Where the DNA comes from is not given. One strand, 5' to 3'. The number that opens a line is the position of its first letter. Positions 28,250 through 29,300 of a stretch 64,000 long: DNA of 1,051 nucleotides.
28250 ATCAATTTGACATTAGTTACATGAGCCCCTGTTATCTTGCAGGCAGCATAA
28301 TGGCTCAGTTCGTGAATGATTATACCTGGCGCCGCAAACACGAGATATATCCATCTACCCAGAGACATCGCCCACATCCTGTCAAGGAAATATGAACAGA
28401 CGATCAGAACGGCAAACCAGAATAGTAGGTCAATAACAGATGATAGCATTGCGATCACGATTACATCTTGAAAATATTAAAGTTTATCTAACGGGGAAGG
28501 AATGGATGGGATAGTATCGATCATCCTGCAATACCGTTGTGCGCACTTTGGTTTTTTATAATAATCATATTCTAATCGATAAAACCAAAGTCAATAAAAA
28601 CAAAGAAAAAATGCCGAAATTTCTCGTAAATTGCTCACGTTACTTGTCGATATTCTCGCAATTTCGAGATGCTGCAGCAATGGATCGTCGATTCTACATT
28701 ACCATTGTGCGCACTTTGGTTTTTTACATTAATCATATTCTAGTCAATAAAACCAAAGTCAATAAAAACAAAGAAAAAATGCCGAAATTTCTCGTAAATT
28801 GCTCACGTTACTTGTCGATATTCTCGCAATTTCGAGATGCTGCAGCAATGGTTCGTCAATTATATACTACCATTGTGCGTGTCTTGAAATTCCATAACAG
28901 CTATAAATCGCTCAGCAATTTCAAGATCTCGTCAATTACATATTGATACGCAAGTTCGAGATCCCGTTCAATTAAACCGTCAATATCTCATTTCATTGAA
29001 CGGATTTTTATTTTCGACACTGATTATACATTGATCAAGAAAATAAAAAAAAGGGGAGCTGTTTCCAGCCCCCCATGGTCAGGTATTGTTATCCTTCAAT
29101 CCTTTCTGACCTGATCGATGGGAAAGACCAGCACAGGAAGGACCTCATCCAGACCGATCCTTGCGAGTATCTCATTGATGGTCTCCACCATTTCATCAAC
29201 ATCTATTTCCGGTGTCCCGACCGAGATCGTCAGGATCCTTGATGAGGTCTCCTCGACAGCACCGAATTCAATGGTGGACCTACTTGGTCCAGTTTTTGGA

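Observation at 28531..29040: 168-bp tandem direct repeat (2.1 copies, about 94% identity) with internal 11-bp inverted repeats in a 640-bp non-coding spacer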

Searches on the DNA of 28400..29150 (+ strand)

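Call 37: search_rna_families(source=window, start=28400, end=29150, threshold=evalue, max_evalue=10)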
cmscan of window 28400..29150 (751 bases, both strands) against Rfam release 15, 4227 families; matches with E-value up to 10: 9.
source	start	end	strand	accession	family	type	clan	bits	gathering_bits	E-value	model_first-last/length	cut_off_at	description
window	28954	29052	-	RF02414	rli60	Gene; sRNA;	-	24.6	60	0.78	1-191/191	no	Listeria sRNA rli60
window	29043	29101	-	RF04319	BTncRNA_FopS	Gene; sRNA;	-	20.4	56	1.5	19-71/71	no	Bacteroidetes FopS (family of paralogous sRNAs)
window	28704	28768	-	RF00237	mir-9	Gene; miRNA;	-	17.2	58.6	4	1-78/78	no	mir-9/mir-79 microRNA precursor family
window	28536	28600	+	RF00237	mir-9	Gene; miRNA;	-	17.1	58.6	4.4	1-78/78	no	mir-9/mir-79 microRNA precursor family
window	28704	28768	+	RF00237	mir-9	Gene; miRNA;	-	16.4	58.6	6.3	1-78/78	no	mir-9/mir-79 microRNA precursor family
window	28710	28760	-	RF04103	mir-8356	Gene; miRNA;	-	15.6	70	7.6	1-65/65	no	mir-8356 microRNA precursor family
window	29039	29110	-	RF00558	L20_leader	Cis-reg; leader;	-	14.1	58.7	7.8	1-127/127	no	Ribosomal protein L20 leader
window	29038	29130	-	RF00519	suhB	Gene; sRNA;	CL00108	13.2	41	7.7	1-77/77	no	Makes More Granules Regulator RNA (mmgR)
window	29042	29150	-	RF00018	CsrB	Gene; sRNA;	CL00106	12.4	71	0.43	217-356/356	5'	CsrB/RsmB RNA family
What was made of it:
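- On Any Rfam 15 RNA family: In the spacer at E up to 10, only sub-threshold noise appears (best 24.6 bits against a threshold of 60) (call 37).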

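Call 48: search_dna_similar(query=window:28516-29030:+, collection=plasmids, mode=distant, max_evalue=0.01)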
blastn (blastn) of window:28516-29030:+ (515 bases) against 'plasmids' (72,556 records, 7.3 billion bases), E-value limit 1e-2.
No match.

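Call 49: search_dna_similar(query=window:28516-29030:+, collection=phages, mode=distant, max_evalue=0.01)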
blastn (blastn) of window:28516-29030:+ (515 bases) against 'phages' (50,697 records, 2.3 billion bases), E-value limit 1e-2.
No match.
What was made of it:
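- Tried and rejected: Plasmid and phage blastn: no match (calls 48, 49).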

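Call 63: build_rna_model(alignment_id=A2, structure=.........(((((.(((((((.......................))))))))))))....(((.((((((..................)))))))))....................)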
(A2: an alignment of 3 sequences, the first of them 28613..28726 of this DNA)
Model R1 built from alignment A2 (3 sequences, 118 columns); structure: as given.
model positions 114; base pairs 21; branch points 1; effective number of sequences 1.44; information 0.589 bits per position. Calibrated on 0.2 Mb of random sequence (short: E-values are rough).
structure used (alignment columns):
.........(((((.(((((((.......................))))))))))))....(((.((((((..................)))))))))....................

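Call 64: search_with_rna_model(model_id=R1, source=window, filters=off, max_evalue=10)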
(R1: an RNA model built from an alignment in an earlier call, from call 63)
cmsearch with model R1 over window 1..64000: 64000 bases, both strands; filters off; matches with E-value up to 10: 7.
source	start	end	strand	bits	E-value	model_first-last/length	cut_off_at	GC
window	28613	28726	+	134.2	1.6e-33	1-114/114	no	0.41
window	28781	28894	+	133.8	2e-33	1-114/114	no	0.4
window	28918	29017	+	33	1.6e-06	1-114/114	no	0.33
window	28950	29057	-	15.3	0.084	1-114/114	no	0.32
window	28825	28933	-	14.1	0.18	1-114/114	no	0.4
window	28549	28678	-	13.9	0.2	1-114/114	no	0.32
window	28476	28558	+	10.7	1.4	1-114/114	no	0.4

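Call 65: search_with_rna_model(model_id=R1, sources=[L001, L002, L003, L004, L005, L006, L007, L008, L009, L010, L028, L029], max_evalue=10)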
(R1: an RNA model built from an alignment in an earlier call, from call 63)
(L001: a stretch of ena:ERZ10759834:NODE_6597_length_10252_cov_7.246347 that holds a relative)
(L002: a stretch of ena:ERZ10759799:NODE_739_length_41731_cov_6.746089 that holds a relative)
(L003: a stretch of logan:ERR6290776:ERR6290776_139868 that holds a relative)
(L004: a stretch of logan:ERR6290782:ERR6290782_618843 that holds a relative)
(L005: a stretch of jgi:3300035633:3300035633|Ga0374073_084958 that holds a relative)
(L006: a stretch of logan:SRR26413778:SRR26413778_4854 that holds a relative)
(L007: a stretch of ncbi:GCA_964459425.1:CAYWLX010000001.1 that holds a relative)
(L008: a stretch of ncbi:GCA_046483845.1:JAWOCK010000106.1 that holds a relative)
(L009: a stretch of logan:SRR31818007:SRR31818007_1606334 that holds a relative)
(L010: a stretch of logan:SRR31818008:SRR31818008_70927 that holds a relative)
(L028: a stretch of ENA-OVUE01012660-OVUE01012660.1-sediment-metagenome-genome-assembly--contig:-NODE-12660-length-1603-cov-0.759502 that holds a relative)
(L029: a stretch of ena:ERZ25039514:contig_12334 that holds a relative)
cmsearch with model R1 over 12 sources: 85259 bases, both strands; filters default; matches with E-value up to 10: 3.
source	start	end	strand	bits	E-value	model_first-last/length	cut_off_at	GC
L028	73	182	+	108.2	1.8e-26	1-114/114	no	0.38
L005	4650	4761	-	76.3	6e-18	1-114/114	no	0.44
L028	1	39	+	13.2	0.41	76-114/114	5'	0.31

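Call 67: search_with_rna_model(model_id=R1, sources=[L005, L028, window], max_evalue=0.001, show_alignments=5, make_alignment=true)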
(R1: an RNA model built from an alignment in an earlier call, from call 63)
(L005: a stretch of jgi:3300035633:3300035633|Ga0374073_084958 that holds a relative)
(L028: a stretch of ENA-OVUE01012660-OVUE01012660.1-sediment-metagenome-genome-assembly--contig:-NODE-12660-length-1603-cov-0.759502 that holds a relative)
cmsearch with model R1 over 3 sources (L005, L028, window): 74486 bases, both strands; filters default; matches with E-value up to 0.001: 5.
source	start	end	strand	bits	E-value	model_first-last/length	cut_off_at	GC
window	28613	28726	+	134.2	1.8e-33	1-114/114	no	0.41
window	28781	28894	+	133.8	2.3e-33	1-114/114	no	0.4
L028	73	182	+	108.2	1.6e-26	1-114/114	no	0.38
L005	4650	4761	-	76.3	5.3e-18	1-114/114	no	0.44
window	28918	29017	+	33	1.9e-06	1-114/114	no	0.33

Alignment A3: 5 matches aligned to the model, 115 columns, each read 5' to 3' on its own strand. Consensus structure (alignment columns), stored with it:
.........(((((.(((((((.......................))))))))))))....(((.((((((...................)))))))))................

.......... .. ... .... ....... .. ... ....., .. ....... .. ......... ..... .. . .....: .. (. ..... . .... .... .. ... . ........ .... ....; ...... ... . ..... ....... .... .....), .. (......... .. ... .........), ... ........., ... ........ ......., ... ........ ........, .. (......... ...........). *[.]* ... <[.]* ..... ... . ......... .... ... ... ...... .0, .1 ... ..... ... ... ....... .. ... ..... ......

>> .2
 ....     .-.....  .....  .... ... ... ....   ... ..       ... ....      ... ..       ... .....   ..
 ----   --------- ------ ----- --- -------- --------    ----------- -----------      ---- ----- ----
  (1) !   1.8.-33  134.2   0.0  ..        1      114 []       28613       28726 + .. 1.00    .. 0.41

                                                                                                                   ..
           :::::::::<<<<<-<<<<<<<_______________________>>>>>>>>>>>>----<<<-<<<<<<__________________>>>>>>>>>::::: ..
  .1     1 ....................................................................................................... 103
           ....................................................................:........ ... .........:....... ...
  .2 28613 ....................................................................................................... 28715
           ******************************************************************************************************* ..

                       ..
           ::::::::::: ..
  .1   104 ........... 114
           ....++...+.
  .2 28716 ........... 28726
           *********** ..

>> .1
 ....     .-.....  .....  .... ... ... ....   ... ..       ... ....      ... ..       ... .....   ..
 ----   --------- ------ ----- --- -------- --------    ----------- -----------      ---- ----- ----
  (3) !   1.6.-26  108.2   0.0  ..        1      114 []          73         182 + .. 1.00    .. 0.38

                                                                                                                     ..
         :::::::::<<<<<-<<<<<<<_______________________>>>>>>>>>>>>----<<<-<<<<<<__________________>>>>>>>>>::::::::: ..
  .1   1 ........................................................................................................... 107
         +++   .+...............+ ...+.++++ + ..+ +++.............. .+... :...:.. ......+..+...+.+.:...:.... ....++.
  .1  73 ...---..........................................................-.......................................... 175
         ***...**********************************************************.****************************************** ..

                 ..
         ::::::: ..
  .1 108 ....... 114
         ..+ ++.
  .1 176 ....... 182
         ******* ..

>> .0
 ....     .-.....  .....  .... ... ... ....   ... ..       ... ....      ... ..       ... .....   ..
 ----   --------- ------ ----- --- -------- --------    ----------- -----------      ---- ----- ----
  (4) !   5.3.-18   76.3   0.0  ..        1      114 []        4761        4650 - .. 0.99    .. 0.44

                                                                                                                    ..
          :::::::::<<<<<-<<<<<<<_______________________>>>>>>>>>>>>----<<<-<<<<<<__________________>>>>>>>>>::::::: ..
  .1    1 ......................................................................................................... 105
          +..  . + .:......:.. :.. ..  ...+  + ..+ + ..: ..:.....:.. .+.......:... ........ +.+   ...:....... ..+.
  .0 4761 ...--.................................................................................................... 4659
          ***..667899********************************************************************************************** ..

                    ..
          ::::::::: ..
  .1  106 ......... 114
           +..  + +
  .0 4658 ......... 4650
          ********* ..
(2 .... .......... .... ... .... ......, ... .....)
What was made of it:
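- B arms not forced by any search: L005 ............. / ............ has four double changes against the window (call 67).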

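Call 73: search_with_rna_model(model_id=R1, sources=[L030, L031, L032, L001, L006, L007, L008, L010], filters=off, max_evalue=10)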
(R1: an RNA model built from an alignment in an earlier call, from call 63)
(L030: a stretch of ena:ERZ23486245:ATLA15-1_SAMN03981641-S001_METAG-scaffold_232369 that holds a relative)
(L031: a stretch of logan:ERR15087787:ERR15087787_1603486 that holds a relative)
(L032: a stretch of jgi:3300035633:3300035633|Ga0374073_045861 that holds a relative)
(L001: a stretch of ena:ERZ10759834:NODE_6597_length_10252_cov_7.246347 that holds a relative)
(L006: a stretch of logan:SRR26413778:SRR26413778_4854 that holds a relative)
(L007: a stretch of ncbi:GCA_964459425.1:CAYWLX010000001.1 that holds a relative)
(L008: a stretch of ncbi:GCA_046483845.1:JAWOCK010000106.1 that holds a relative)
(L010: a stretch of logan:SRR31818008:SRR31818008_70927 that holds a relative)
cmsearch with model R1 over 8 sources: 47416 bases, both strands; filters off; matches with E-value up to 10: 2.
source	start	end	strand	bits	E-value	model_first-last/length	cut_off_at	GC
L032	12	121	-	39.2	2.7e-08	1-114/114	no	0.39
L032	122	168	+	7.8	6.5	1-114/114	no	0.34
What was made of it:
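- Without having been trained on them, it found a third window module (33 bits, E 2e-6, call 64), L005 4650-4761 (76 bits, E 5e-18, calls 65, 67) and L032 12-121 (39 bits, E 3e-8, call 73).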
